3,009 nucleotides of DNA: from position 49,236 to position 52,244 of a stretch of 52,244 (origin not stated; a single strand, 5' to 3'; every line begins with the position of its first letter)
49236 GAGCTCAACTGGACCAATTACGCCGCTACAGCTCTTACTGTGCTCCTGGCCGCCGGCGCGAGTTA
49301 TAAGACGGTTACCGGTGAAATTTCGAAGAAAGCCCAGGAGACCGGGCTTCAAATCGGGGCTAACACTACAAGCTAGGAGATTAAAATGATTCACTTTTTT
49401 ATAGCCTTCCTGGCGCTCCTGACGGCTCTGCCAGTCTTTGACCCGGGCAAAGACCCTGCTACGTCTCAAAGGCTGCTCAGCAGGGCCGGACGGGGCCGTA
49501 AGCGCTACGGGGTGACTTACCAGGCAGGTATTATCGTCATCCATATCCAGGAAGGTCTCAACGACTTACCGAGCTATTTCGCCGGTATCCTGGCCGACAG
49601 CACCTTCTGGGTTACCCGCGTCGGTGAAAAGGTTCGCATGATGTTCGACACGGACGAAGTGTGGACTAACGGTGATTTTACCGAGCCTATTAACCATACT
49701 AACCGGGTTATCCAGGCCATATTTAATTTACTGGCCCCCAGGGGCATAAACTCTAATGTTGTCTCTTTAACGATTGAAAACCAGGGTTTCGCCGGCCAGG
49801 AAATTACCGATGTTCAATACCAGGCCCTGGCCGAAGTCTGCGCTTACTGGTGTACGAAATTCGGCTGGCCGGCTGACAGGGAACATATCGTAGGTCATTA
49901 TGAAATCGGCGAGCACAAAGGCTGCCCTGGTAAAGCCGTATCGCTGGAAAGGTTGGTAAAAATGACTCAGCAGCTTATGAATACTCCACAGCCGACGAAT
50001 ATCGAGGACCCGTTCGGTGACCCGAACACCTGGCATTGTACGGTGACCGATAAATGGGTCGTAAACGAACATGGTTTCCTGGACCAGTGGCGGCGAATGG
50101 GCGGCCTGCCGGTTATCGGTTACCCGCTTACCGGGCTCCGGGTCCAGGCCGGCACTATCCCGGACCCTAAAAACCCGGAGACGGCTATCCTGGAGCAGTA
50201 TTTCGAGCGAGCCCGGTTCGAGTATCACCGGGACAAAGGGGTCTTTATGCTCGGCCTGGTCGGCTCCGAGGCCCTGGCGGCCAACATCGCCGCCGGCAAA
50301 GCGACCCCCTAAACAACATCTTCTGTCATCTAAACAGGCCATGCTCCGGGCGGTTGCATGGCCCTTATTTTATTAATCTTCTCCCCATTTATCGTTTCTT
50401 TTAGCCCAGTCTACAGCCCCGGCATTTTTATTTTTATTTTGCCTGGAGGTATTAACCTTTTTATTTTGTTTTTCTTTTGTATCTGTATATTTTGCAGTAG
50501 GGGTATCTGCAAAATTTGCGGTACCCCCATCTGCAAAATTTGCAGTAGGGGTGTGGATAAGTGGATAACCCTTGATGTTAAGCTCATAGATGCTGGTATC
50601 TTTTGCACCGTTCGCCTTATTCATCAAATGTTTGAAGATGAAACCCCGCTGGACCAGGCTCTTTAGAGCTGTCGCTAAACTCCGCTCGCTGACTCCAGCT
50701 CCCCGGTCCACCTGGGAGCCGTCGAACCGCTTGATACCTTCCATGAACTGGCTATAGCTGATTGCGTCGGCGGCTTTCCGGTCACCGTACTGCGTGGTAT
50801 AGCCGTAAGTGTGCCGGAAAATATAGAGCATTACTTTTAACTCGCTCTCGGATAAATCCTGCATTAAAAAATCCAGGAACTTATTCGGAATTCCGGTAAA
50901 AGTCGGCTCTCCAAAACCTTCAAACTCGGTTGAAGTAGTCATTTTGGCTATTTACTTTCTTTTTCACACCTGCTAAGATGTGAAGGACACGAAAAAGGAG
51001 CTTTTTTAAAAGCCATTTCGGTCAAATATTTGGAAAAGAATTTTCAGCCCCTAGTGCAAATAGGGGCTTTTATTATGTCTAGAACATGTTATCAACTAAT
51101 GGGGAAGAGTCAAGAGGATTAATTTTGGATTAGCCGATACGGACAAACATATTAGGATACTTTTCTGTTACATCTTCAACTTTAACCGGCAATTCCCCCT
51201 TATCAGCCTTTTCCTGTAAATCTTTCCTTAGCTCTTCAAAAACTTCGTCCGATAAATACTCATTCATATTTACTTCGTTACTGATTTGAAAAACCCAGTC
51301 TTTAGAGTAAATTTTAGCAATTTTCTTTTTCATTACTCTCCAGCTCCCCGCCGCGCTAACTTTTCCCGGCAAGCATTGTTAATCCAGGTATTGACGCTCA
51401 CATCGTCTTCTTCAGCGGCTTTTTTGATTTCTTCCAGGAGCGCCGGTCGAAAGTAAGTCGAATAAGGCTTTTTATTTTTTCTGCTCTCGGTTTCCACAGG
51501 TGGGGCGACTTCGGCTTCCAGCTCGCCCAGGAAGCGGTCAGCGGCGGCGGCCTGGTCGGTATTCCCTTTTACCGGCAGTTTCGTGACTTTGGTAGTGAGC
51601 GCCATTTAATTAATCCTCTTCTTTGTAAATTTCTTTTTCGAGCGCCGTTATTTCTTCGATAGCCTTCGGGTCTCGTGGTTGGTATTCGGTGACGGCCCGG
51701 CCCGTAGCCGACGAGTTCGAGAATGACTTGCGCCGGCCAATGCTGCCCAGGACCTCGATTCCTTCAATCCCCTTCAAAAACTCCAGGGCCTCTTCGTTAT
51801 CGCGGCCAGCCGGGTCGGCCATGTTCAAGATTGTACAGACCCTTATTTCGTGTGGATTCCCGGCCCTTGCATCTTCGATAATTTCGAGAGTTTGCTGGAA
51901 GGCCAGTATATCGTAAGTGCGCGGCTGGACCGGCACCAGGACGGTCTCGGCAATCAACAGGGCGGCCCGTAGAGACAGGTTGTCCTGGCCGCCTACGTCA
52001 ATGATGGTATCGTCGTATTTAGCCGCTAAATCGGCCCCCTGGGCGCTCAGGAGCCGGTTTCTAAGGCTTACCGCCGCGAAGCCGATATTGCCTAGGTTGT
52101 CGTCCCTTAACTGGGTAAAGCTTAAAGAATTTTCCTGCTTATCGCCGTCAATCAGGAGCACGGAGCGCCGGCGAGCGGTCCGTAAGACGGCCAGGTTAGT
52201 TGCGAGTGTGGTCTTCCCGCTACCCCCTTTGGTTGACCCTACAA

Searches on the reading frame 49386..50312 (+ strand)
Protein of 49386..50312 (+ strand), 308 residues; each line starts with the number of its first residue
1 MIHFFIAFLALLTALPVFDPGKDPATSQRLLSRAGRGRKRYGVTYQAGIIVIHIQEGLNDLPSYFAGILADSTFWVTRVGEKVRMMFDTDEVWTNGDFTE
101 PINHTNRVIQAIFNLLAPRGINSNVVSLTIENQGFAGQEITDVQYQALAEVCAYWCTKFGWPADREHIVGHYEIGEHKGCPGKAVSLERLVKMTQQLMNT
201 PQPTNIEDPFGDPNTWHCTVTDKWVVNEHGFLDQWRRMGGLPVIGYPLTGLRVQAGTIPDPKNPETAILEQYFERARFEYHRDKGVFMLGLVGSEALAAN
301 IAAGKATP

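Call 61: search_protein_families(library=pfam, proteins=[window:49386-50312:+], max_evalue=0.01)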
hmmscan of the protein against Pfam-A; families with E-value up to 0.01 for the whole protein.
window:49386-50312:+ (308 aa): 1 family
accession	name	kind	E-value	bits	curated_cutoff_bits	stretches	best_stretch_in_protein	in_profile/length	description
PF01510.30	Amidase_2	-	1.1e-12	48.9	26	1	72-183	42-131/131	N-acetylmuramoyl-L-alanine amidase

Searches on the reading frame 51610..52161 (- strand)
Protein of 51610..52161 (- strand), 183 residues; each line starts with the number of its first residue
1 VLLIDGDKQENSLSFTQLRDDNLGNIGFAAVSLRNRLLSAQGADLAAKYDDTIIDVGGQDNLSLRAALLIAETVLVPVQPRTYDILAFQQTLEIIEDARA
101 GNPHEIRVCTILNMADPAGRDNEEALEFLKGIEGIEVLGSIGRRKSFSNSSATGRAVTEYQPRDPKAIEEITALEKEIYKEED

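Call 11: search_protein_families(library=pfam, proteins=[window:51610-52161:-], max_evalue=0.01)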
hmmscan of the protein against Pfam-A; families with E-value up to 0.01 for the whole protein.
window:51610-52161:- (183 aa): 2 families
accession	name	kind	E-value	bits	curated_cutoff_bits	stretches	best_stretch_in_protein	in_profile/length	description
PF13614.12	AAA_31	-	5.8e-07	30.1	27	1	31-100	100-169/177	AAA domain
PF01656.29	CbiA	-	0.0001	22.7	25.4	1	2-155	31-123/125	CobQ/CobB/MinD/ParA nucleotide binding domain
